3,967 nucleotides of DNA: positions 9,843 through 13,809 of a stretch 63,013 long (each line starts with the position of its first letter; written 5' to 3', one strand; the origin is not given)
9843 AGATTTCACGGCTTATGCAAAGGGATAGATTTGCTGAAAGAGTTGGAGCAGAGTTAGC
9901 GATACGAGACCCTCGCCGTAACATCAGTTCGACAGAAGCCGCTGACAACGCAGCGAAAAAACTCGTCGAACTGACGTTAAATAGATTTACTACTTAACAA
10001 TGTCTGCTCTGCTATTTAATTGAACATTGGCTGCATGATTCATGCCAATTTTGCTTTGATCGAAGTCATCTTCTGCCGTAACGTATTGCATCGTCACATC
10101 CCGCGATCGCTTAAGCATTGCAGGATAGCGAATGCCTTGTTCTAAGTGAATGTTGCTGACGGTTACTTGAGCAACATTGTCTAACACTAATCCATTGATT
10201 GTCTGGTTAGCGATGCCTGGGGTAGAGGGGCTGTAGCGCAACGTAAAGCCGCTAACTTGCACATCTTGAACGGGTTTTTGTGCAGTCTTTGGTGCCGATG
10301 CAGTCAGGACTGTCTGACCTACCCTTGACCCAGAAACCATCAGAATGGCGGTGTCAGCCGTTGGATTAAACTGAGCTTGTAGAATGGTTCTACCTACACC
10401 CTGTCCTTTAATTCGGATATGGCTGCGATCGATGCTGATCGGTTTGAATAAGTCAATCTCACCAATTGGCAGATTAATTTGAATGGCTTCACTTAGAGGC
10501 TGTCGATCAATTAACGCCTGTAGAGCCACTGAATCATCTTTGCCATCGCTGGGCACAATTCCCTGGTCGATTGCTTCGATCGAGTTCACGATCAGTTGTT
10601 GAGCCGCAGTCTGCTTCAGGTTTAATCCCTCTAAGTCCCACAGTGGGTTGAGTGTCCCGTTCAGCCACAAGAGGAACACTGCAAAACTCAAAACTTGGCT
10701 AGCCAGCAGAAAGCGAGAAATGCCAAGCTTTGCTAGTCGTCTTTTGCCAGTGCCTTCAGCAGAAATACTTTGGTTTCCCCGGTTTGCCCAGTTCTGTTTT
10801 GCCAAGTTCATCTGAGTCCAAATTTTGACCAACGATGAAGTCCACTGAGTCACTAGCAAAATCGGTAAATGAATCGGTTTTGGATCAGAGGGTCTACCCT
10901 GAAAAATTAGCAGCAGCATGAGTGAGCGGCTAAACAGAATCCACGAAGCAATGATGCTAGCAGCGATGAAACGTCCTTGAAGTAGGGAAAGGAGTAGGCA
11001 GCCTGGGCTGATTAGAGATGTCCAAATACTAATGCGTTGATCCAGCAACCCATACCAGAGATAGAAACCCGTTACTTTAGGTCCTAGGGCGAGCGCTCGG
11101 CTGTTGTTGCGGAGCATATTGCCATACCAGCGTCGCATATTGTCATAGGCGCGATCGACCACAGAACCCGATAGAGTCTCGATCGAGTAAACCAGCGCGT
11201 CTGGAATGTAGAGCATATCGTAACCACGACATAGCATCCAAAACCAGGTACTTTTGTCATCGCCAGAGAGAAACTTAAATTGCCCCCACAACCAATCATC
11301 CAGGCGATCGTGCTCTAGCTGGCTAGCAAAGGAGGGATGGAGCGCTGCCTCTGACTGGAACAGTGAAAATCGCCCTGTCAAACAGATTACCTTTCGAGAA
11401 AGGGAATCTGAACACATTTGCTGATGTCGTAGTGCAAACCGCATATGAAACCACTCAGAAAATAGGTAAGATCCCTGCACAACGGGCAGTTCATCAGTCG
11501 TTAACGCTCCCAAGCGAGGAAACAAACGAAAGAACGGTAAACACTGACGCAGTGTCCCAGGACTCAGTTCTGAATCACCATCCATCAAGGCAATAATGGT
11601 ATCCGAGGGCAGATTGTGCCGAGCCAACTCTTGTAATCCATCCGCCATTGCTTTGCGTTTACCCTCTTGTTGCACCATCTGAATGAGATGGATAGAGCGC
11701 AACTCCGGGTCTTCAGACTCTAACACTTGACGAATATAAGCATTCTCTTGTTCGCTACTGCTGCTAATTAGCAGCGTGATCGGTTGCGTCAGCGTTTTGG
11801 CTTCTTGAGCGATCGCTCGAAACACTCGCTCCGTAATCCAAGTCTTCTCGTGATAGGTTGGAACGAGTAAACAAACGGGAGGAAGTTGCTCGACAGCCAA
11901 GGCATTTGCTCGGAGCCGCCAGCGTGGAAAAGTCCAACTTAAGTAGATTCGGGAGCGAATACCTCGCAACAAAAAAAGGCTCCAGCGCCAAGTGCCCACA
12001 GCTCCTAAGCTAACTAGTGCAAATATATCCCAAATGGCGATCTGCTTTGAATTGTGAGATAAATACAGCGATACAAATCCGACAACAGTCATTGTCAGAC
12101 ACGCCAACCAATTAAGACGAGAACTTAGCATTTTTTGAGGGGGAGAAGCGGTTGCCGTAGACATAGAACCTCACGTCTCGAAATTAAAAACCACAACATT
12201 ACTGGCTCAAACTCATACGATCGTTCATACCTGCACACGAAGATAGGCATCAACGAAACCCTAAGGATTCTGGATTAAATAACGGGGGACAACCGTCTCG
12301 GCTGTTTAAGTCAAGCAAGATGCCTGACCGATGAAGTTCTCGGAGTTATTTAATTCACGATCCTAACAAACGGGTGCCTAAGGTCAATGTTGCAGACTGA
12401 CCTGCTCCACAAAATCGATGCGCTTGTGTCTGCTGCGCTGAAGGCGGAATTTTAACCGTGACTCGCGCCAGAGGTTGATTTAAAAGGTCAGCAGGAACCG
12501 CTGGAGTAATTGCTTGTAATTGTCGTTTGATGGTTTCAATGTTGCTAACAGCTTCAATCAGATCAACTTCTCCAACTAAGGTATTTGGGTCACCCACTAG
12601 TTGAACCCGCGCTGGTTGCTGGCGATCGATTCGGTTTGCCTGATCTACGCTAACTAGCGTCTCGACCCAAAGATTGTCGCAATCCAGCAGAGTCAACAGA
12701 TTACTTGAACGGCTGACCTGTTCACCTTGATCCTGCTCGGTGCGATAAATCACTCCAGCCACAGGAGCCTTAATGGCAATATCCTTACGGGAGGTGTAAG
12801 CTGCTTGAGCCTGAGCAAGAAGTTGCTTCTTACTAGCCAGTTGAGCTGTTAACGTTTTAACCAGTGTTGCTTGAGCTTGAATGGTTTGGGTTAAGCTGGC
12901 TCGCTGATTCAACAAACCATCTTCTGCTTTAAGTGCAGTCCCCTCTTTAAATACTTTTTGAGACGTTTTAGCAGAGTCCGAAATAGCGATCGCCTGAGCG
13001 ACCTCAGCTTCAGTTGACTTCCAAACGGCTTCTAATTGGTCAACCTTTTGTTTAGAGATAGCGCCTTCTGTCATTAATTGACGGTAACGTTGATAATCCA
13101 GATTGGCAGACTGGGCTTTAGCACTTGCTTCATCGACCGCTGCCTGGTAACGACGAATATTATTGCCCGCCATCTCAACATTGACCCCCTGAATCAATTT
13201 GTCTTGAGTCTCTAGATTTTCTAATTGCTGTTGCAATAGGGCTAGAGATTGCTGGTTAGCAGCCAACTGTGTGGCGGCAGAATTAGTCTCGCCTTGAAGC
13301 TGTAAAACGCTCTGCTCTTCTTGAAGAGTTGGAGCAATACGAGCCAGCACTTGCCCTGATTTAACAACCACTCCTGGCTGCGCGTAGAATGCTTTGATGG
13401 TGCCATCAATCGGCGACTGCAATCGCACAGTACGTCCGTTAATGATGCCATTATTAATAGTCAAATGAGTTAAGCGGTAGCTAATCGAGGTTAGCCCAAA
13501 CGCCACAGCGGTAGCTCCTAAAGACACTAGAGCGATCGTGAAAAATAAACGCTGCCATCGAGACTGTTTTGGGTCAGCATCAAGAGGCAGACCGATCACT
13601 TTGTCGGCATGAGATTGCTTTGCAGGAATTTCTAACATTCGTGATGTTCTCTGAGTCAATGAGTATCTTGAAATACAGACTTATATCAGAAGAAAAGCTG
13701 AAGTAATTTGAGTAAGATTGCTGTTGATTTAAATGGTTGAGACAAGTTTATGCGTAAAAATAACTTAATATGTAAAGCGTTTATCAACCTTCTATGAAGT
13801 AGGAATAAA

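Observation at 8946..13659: Compact Alg44-like / Alg8-like / lyase three-gene module: a minimal alginate- or polyuronate-type synthase system in a cyanobacterium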

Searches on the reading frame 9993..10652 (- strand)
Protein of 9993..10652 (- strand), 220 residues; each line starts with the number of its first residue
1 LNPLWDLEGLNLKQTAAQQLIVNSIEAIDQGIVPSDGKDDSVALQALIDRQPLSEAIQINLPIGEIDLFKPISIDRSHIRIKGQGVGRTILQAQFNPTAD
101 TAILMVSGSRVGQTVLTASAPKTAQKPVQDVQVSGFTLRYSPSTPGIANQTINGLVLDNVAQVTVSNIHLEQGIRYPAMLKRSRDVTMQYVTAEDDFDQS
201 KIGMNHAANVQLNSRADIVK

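Call 54: predict_structure(alignment_id=A3)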
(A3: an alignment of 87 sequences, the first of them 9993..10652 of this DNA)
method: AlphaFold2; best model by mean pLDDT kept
length: 220 residues; sequences in the alignment: 87
mean_pLDDT: 87.6   pTM: 0.82
mean pLDDT of the five models: 87.6, 87.3, 86.4, 86.3, 85.2
residues with pLDDT >= 90: 150; 70-90: 33; 50-70: 32; < 50: 5
segments of 3 or more residues with pLDDT < 50: 217-220
pLDDT, mean of each block of 10 residues (from residue 1): 59 62 95 98 98 96 98 97 98 91 91 59 87 98 86 96 97 94 95 83 89 62
secondary structure, 60 per line:
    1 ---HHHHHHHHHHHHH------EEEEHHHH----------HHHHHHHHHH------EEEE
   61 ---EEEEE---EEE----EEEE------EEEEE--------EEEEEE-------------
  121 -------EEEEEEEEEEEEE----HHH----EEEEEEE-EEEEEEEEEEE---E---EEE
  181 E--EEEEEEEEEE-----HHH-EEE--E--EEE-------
elements in order: H4-16 E23-26 H27-30 H41-50 E57-60 E64-68 E72-74 E79-82 E89-93 E102-107 E128-140 E152-158 E160-170 E178-181 E184-193 E203-205 E211-213

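Call 57: fold_search(model_id=the predicted structure, library=pdb)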
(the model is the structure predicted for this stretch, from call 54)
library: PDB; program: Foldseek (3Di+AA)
matches with E <= 10: 321; with E <= 0.001: 26
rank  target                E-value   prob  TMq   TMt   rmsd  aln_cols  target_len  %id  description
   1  7chu_A                2.2e-06  1.00  0.49  0.23  12.5       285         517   14  Geobacillus virus E2 - ORF18 (released 2021-04-14)
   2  4mxn_A                9.1e-06  1.00  0.61  0.60   4.3       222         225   11  Crystal structure of a putative glycosyl hydrolase (PARMER_00599) from Parabacteroides merdae ATCC 43184 at 1.95 A res (released 2013-10-23)
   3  4mxn_D                2.7e-05  1.00  0.62  0.61   4.6       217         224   12  Crystal structure of a putative glycosyl hydrolase (PARMER_00599) from Parabacteroides merdae ATCC 43184 at 1.95 A res (released 2013-10-23)
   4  4mxn_B                3.6e-05  1.00  0.61  0.59   4.5       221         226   11  Crystal structure of a putative glycosyl hydrolase (PARMER_00599) from Parabacteroides merdae ATCC 43184 at 1.95 A res (released 2013-10-23)
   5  4mxn_C                5.2e-05  1.00  0.61  0.60   4.3       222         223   11  Crystal structure of a putative glycosyl hydrolase (PARMER_00599) from Parabacteroides merdae ATCC 43184 at 1.95 A res (released 2013-10-23)
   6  6nw9_B                9.6e-05  1.00  0.51  0.20   8.5       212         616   12  CRYSTAL STRUCTURE OF A TAILSPIKE PROTEIN 3 (TSP3, ORF212) FROM ESCHERICHIA COLI O157:H7 BACTERIOPHAGE CBA120 (released 2019-06-05)
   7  4mr0_B                1.2e-04  1.00  0.61  0.32   7.0       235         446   14  Crystal structure of PfbA, a surface adhesin of Streptococcus pneumoniae (released 2014-02-05)
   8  1ktw_A                1.2e-04  1.00  0.56  0.28   6.4       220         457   17  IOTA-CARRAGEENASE COMPLEXED TO IOTA-CARRAGEENAN FRAGMENTS (released 2003-06-10)
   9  9ozl_B                1.2e-04  1.00  0.43  0.28  10.4       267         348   12  Crystal structure of the polysaccharide lyase RbmB from Vibrio cholerae (released 2026-03-11)
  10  2pyh_B                1.4e-04  1.00  0.33  0.21  11.8       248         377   12  Azotobacter vinelandii Mannuronan C-5 epimerase AlgE4 A-module complexed with mannuronan trisaccharide (released 2008-05-27)
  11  8ja4                  2.4e-04  1.00  0.61  0.29   3.9       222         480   14  Structure of the alginate epimerase/lyase (released 2024-05-08)
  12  2pyh_A                2.4e-04  1.00  0.34  0.21  12.2       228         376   13  Azotobacter vinelandii Mannuronan C-5 epimerase AlgE4 A-module complexed with mannuronan trisaccharide (released 2008-05-27)
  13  4mr0_A                2.7e-04  1.00  0.62  0.31   6.7       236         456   14  Crystal structure of PfbA, a surface adhesin of Streptococcus pneumoniae (released 2014-02-05)
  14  2pyg_B                2.9e-04  1.00  0.30  0.19  12.2       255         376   12  Azotobacter vinelandii Mannuronan C-5 epimerase AlgE4 A-module (released 2008-05-27)
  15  5w6f_A                3.3e-04  1.00  0.52  0.20   8.6       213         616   13  Crystal structure of Bacteriophage CBA120 tailspike protein 3 (TSP3, orf212) (released 2018-10-24)
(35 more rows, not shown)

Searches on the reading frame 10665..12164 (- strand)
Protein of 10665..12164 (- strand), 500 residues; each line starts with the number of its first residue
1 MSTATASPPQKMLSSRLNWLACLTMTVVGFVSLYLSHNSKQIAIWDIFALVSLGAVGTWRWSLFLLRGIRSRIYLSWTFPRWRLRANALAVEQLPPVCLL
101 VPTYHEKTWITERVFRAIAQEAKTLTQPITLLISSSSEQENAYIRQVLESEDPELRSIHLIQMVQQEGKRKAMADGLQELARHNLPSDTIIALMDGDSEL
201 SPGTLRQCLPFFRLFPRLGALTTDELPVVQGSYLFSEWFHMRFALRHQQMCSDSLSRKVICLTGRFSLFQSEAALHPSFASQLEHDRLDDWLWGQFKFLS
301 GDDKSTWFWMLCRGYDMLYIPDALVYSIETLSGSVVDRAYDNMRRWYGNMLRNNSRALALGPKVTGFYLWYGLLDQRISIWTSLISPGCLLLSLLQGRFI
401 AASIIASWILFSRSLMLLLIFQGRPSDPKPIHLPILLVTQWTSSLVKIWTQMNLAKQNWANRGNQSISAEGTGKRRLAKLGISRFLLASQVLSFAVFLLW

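Call 26: search_dna_similar(query=window:10665-12164:-, collection=plasmids, mode=protein, max_rows=40, max_evalue=1e-10)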
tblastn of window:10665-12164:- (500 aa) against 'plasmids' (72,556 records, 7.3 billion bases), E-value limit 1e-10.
Records with a match: 14; places in all: 17; records where one place covers at least 80% of the query: 14.
Best place of each record, by identity: <60% 14.
By first word of the organism name: Rhizobium 9; Loktanella 2; Salipiger 1; Tateyamaria 1; Jannaschia 1.
By predicted mobility (MOB-suite, as given by PLSDB): non-mobilizable 14.
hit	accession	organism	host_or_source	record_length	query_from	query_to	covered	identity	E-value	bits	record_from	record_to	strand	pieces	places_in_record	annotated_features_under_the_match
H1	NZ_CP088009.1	Rhizobium sp. T136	Melilotus albus,Cell culture,root nodule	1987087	50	499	90%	36.3%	2e-73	259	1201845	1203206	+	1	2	none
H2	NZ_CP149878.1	Rhizobium sp. T1473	Medicago sativa,Cell Culture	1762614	50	499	90%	36.3%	3e-73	259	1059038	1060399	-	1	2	none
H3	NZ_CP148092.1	Rhizobium sp. T1470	Medicago sativa,cell culture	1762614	50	499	90%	36.3%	3e-73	259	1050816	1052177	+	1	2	none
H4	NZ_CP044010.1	Rhizobium sp. BG6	Prosopis cineraria,pure bacterial ...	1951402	49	462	83%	38.5%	4e-75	265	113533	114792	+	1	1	none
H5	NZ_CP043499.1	Rhizobium grahamii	Prosopis cineraria,pure bacterial ...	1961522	49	462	83%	38.5%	4e-75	265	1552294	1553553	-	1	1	none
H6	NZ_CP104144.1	Rhizobium sullae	Sulla coronaria,cell culture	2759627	49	462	83%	35.8%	3e-69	248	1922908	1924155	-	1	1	record has no annotation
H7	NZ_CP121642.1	Rhizobium sp. CC1099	Onobrychis viciifolia,cell culture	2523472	49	462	83%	35.7%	2e-67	242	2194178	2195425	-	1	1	none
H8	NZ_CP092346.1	Rhizobium gallicum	Phaseolus vulgaris,Cell culture,nodule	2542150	49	462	83%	35.7%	2e-67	242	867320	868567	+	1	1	none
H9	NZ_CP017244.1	Rhizobium etli 8C-3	Phaseolus vulgaris,cell culture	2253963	49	462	83%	35.3%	1e-66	240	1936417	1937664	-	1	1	record has no annotation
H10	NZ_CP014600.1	Salipiger sp. CCB-MM3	mangrove soil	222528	49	462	83%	34.6%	1e-62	228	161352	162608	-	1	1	glycosyltransferase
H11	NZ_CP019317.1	Tateyamaria omphalii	Single cell,seawater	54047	53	474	84%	33.8%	9e-64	232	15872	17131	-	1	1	glycosyltransferase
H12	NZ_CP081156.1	Jannaschia sp. M317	-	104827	49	475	85%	33.1%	8e-65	234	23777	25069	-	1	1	glycosyltransferase family 2 protein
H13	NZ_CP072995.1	Loktanella salsilacus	-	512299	49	466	84%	33.7%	7e-61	223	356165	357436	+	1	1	glycosyltransferase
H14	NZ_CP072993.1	Loktanella salsilacus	-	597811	49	466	84%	33.7%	7e-61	223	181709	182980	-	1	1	glycosyltransferase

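Call 27: get_annotated_region(hit=H12, flank=9000)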
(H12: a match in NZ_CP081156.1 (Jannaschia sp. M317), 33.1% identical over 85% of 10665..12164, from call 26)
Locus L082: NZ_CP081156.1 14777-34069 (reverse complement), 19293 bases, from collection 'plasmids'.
description: Jannaschia sp. M317 plasmid unnamed1, complete sequence
organism: Jannaschia sp. M317 (NCBI taxid 2867011)
taxonomy: Bacteria; Pseudomonadota; Alphaproteobacteria; Rhodobacterales; Roseobacteraceae; Jannaschia; Jannaschia sp. M317
host: -; source: -; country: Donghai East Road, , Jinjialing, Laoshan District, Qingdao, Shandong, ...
typing (MOB-suite, as given by PLSDB): non-mobilizable; replicon rep_cluster_252
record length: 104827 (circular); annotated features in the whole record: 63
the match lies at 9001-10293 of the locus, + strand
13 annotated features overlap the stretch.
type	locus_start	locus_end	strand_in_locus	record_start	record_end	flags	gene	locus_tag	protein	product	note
CDS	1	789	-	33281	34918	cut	-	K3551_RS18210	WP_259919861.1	hypothetical protein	-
CDS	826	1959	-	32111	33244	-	rffA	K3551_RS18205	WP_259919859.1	dTDP-4-amino-4,6-dideoxygalactose transaminase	GO:0009246 - enterobacterial common antigen biosynthetic process [Evidence IEA]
CDS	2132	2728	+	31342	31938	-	-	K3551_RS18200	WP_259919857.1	hypothetical protein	-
CDS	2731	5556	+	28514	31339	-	-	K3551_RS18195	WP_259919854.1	glycosyltransferase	-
CDS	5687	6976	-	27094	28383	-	-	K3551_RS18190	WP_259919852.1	hypothetical protein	-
CDS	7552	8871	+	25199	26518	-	-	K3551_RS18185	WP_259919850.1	nucleotide sugar dehydrogenase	GO:0000271 - polysaccharide biosynthetic process [Evidence IEA]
CDS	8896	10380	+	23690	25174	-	-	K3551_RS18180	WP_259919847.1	glycosyltransferase family 2 protein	-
CDS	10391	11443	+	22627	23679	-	-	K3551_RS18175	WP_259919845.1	hypothetical protein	-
CDS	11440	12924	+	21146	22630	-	-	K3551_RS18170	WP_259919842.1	sugar phosphate nucleotidyltransferase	GO:0009058 - biosynthetic process [Evidence IEA]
CDS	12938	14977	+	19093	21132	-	-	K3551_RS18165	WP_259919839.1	NosD domain-containing protein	-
CDS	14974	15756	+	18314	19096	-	-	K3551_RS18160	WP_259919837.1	hypothetical protein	-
CDS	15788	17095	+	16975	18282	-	-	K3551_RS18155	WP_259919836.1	hypothetical protein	-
CDS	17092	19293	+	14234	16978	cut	-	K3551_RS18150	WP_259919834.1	hypothetical protein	-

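Call 28: get_annotated_region(hit=H4, flank=9000)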
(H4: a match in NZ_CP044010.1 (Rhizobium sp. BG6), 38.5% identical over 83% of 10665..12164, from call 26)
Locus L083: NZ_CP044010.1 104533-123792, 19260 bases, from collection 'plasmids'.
description: Rhizobium sp. BG6 plasmid pRPC, complete sequence
organism: Rhizobium sp. BG6 (NCBI taxid 2613771)
taxonomy: Bacteria; Pseudomonadota; Alphaproteobacteria; Hyphomicrobiales; Rhizobiaceae; Rhizobium; Rhizobium sp. BG6
host: -; source: Prosopis cineraria,pure bacterial culture,nodule; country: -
typing (MOB-suite, as given by PLSDB): non-mobilizable
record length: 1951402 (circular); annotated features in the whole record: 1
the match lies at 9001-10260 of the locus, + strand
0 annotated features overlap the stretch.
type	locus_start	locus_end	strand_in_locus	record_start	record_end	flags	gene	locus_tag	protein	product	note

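Call 88: search_protein_families(library=pfam, proteins=[L082:10391-11443:+], max_evalue=0.001)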
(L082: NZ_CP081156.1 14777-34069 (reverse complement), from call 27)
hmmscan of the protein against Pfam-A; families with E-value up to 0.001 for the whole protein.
L082:10391-11443:+ (350 aa): 0 families

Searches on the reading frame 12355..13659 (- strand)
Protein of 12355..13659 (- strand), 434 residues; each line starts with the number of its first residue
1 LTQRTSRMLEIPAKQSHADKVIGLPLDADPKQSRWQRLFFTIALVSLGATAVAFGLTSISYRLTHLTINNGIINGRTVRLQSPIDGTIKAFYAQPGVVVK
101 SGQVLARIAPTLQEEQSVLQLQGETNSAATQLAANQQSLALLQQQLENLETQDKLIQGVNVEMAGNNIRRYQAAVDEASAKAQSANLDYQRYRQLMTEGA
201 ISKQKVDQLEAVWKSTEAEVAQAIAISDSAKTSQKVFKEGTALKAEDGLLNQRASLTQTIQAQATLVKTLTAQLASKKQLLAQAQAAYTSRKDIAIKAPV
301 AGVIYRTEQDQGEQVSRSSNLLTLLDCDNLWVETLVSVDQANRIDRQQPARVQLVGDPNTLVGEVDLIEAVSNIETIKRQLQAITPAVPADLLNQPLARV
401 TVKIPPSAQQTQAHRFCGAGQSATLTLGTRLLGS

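Call 3: search_protein_families(library=pfam, proteins=[window:12355-13659:-], max_evalue=0.1)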
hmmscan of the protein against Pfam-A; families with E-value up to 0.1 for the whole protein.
window:12355-13659:- (434 aa): 7 families
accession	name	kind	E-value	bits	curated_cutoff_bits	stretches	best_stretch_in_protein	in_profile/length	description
PF13437.12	HlyD_3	-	3.7e-17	63.4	22.2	2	296-382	2-85/106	HlyD family secretion protein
PF16576.10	HlyD_D23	-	8.3e-13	48.5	30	2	156-376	30-192/214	Barrel-sandwich domain of CusB or HlyD membrane-fusion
PF00364.28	Biotin_lipoyl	-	0.00068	19.9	22.1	0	78-108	43-73/73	Biotin-requiring enzyme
PF13533.13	Biotin_lipoyl_2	-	0.003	17.8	29.8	1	78-108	1-31/32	Biotin-lipoyl like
PF20851.2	SidM_Rab1-act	-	0.065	13.5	27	0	145-229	6-90/196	SidM, Rab1-activation domain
PF15380.11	DUF4607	-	0.08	12.9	22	0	113-236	43-166/264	Domain of unknown function (DUF4607)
PF14652.11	DUF4457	-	0.096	12.4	26.7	0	127-168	223-264/323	Domain of unknown function (DUF4457)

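Call 4: search_protein_families(library=ncbifam, proteins=[window:12355-13659:-], max_evalue=0.1)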
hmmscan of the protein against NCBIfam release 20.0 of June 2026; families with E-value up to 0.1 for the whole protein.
window:12355-13659:- (434 aa): 14 families
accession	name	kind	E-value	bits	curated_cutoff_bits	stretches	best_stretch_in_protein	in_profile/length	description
TIGR00998.1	8a0101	subfamily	3.5e-22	78.8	390.8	1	41-370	6-283/334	EmrA/EmrK family multidrug efflux transporter periplasmic adaptor subunit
TIGR02971.1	heterocyst_DevB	subfamily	1.1e-16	61.2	129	1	86-387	25-293/327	ABC exporter membrane fusion protein, DevB family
TIGR01730.1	RND_mfp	subfamily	8.7e-15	54.5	94.9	3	259-373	97-215/322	efflux RND transporter periplasmic adaptor subunit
TIGR00999.1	8a0102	subfamily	2.8e-14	52.9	319.3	1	248-371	48-170/271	CzcB/NccB family metal efflux transporter periplasmic adaptor subunit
NF007785.0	PRK10476.1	equivalog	3.6e-13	49.1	376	2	253-370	169-286/347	multidrug transporter subunit MdtN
NF002939.0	PRK03598.1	equivalog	2.8e-09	36.6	393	2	59-266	26-200/332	secretion protein HlyD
NF011715.0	PRK15136.1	equivalog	1.6e-07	30.3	563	2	256-352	174-274/390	multidrug efflux MFS transporter periplasmic adaptor subunit EmrA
NF007850.1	PRK10559.1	equivalog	5.5e-06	25.7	400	1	258-428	109-279/303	p-hydroxybenzoic acid efflux pump subunit AaeA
NF008589.1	PRK11556.1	equivalog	1.1e-05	24.5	391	2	70-187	77-188/392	MdtA/MuxA family multidrug efflux RND transporter periplasmic adaptor subunit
NF004309.0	PRK05704.1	equivalog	0.0013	18.2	449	1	77-264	45-192/408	2-oxoglutarate dehydrogenase complex dihydrolipoyllysine-residue succinyltransferase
TIGR01347.1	sucB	equivalog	0.0026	17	378.65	1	78-212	44-151/404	dihydrolipoyllysine-residue succinyltransferase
NF045780.1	TrlF_fam_ATP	equivalog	0.018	13.8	350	1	111-306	507-705/944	TrlF family AAA-like ATPase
NF005117.0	PRK06549.1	equivalog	0.058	14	159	0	264-324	32-92/130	acetyl-CoA carboxylase biotin carboxyl carrier protein subunit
NF004173.0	PRK05641.1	equivalog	0.082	13.5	199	0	256-324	48-115/153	putative acetyl-CoA carboxylase biotin carboxyl carrier protein subunit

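Call 7: search_solved_structures(query=window:12355-13659:-, max_evalue=1)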
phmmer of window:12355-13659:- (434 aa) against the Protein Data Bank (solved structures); distinct sequences matched with E-value up to 1: 5.
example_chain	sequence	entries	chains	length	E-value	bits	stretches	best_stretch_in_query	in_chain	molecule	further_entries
4tko_B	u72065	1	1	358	1e-07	35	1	80-373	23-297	EmrA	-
8zar_A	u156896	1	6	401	0.0001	25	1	247-364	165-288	Multidrug export protein EmrA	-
8zal_A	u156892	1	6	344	0.0021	20.8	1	247-364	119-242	Multidrug export protein EmrA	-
4dk1_A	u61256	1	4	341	0.077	15.6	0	73-146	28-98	Putative MacA, Multidrug resistance protein mexA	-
20yy_D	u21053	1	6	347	0.14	14.7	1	170-265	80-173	Multidrug efflux RND transporter periplasmic adaptor subunit MexJ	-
